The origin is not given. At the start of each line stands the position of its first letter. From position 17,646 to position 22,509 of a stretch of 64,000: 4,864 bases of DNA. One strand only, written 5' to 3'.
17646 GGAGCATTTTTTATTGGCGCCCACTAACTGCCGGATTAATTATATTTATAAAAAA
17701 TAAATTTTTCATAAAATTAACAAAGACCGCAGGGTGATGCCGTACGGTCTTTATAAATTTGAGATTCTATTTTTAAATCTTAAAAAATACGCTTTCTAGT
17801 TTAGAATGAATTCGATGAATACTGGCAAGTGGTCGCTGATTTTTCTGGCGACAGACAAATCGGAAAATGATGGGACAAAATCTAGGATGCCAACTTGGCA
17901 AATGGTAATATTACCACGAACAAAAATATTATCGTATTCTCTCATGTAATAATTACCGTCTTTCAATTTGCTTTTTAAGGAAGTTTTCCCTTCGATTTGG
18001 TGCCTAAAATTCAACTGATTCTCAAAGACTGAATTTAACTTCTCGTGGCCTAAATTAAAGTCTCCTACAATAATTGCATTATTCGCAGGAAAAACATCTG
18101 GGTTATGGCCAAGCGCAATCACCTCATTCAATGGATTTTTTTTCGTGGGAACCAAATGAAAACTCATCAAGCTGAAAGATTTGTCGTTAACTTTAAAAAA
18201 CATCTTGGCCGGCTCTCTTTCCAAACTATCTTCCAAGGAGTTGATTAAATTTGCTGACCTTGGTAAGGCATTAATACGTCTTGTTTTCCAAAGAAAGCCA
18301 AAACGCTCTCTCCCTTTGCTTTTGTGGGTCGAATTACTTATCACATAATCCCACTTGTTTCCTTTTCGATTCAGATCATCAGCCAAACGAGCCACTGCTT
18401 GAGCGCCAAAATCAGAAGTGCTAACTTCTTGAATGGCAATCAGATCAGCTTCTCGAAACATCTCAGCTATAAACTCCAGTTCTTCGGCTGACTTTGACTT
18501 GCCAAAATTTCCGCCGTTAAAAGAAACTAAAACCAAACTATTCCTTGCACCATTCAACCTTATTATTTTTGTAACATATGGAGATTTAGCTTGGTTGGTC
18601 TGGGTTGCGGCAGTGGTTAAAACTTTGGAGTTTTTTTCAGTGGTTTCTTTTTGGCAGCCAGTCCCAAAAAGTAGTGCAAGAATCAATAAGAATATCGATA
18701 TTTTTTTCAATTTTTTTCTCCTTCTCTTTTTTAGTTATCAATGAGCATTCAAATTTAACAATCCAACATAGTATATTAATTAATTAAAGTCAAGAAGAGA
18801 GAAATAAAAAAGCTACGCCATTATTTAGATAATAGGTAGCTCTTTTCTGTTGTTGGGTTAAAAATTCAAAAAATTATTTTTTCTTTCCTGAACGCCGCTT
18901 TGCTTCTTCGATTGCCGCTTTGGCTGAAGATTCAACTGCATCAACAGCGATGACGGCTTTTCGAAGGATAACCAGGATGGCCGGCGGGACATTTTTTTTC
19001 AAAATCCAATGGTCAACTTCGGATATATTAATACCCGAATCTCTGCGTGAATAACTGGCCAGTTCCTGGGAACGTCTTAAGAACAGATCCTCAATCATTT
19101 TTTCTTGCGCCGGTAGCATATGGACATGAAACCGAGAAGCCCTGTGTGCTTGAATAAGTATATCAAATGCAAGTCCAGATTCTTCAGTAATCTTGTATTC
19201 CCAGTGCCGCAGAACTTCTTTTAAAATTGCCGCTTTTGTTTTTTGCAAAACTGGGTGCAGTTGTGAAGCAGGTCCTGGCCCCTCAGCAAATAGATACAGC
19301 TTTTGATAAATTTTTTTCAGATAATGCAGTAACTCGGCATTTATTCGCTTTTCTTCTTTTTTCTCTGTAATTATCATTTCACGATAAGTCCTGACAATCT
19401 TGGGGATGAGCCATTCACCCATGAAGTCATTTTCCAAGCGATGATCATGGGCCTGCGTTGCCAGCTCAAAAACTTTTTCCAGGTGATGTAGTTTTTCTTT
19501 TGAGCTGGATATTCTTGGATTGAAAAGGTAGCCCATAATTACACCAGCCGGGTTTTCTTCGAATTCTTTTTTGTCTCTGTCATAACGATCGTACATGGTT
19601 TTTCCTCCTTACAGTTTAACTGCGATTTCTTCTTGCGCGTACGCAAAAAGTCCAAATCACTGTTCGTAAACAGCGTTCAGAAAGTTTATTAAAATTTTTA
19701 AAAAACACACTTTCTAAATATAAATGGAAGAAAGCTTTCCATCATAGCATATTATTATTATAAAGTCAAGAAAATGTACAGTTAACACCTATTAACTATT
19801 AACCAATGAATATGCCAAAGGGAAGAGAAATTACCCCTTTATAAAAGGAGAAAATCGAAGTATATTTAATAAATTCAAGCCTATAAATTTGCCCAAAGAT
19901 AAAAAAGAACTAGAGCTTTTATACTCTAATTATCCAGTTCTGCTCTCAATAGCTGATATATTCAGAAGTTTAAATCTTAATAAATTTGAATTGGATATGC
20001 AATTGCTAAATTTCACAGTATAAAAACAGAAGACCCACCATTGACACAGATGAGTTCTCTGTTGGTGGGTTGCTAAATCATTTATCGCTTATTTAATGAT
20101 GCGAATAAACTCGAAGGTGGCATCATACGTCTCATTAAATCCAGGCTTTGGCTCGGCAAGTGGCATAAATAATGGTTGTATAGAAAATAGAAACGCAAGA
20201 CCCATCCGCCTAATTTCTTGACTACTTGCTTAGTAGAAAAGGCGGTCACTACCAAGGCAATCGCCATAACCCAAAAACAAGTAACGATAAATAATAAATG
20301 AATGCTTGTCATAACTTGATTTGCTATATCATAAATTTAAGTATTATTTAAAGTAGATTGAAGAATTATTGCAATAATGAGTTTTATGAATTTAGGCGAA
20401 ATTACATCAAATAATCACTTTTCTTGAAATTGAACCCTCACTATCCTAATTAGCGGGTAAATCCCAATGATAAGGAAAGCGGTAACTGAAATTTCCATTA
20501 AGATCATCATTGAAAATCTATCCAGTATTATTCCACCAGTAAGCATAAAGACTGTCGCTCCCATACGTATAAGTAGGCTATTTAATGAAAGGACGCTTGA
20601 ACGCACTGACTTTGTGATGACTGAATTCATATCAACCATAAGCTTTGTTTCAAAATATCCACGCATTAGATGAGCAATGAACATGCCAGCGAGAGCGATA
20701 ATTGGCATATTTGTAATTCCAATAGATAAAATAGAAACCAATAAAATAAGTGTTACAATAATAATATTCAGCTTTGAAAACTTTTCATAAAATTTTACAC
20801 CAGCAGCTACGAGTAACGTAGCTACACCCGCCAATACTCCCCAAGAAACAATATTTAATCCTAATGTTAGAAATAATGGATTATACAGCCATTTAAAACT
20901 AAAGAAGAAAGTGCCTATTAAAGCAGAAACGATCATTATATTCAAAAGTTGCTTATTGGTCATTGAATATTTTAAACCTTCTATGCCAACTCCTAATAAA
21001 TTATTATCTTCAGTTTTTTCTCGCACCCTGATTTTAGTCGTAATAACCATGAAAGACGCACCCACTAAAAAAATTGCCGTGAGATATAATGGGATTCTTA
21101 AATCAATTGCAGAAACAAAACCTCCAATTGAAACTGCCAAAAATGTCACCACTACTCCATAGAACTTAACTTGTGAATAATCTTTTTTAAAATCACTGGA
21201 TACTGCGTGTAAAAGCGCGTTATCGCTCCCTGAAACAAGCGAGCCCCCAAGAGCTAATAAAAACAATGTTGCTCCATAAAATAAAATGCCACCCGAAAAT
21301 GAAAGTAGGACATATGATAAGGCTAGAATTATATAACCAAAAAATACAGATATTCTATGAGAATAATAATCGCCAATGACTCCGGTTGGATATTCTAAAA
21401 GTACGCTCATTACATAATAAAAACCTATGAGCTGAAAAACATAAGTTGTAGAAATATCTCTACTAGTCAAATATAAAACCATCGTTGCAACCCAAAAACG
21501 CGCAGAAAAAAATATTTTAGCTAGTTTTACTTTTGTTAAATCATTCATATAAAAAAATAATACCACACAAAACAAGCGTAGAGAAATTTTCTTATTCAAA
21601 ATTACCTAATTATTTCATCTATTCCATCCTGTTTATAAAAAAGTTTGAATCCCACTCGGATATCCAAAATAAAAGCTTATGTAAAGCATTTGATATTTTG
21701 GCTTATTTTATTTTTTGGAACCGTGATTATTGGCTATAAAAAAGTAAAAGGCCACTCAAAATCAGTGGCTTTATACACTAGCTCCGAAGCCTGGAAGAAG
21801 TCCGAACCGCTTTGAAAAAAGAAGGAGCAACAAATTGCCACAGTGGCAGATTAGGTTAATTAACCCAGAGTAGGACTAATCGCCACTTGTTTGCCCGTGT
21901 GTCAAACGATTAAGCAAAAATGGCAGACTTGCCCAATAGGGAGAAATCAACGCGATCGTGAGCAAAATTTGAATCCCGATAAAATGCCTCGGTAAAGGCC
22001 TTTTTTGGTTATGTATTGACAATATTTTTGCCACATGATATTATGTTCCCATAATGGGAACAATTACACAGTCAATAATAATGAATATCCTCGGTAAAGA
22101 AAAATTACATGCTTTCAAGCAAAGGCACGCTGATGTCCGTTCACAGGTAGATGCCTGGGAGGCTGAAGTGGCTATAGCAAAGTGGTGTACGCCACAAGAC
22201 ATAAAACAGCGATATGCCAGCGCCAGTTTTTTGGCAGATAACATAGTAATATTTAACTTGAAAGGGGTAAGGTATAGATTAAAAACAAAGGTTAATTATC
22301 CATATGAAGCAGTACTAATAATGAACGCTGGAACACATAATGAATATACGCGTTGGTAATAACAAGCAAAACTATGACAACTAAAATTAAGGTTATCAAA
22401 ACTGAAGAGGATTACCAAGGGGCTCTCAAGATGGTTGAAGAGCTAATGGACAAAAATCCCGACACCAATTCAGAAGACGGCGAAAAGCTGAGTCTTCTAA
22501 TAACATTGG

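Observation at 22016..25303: Candidate multi-gene defence module: HigB toxin, HTH-ImmA/IrrE peptidase fusion and large unknown protein, facing a PD-(D/E)xK nuclease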

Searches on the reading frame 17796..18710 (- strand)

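Call 18: search_protein_families(library=pfam, proteins=[window:17796-18710:-], max_evalue=0.001)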
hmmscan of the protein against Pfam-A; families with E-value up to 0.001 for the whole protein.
window:17796-18710:- (304 aa): 1 family
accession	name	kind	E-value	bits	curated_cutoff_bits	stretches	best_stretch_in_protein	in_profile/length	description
PF03372.29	Exo_endo_phos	-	5.3e-07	30.1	24.5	1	69-294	10-225/225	Endonuclease/Exonuclease/phosphatase family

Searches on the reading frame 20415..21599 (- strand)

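Call 3: search_protein_families(library=pfam, proteins=[window:20415-21599:-], max_evalue=0.01)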
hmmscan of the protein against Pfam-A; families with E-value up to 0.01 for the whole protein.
window:20415-21599:- (394 aa): 1 family
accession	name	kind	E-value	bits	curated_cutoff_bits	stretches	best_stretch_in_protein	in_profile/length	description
PF07690.21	MFS_1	-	1.1e-07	31.5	33.4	1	36-287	13-278/347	Major Facilitator Superfamily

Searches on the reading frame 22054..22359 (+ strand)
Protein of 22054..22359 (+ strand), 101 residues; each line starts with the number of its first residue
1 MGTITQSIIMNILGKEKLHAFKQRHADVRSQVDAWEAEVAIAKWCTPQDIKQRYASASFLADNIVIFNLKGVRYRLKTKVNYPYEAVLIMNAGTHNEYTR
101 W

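Call 3: search_protein_families(library=pfam, proteins=[window:22054-22359:+], max_evalue=0.01)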
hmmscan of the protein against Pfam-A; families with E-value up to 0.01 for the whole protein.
window:22054-22359:+ (101 aa): 1 family
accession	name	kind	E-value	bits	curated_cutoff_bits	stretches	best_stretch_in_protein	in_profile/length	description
PF09907.15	HigB_toxin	-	3e-19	69.5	27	1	30-100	3-73/74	HigB_toxin, RelE-like toxic component of a toxin-antitoxin system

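Call 4: search_protein_families(library=ncbifam, proteins=[window:22054-22359:+], max_evalue=0.01)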
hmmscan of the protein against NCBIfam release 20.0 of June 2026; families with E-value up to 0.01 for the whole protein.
window:22054-22359:+ (101 aa): 0 families

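Call 5: search_protein_families(library=padloc, proteins=[window:22054-22359:+], max_evalue=0.01)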
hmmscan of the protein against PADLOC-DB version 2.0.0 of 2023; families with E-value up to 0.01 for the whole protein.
window:22054-22359:+ (101 aa): 4 families
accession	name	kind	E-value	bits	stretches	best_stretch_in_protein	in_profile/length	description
PDLC03981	PD-Lambda-2_A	-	9.5e-38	126.6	1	10-101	1-92/94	-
PDLC03979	PD-Lambda-2_A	-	1.1e-22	78.6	1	10-100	1-91/97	-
PDLC03978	PD-Lambda-2_A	-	7.1e-16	56.3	1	10-91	1-82/87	-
PDLC03980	PD-Lambda-2_A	-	2.1e-10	39.1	1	9-91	2-84/92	-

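Call 92: search_protein_families(library=phrogs, proteins=[window:22081-22359:+], max_evalue=0.001)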
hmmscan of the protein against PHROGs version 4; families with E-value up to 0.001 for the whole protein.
window:22081-22359:+ (92 aa): 1 family
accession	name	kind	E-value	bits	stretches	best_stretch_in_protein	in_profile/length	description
phrog_5734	-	unknown function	1e-25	91.2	1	1-92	1-92/97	-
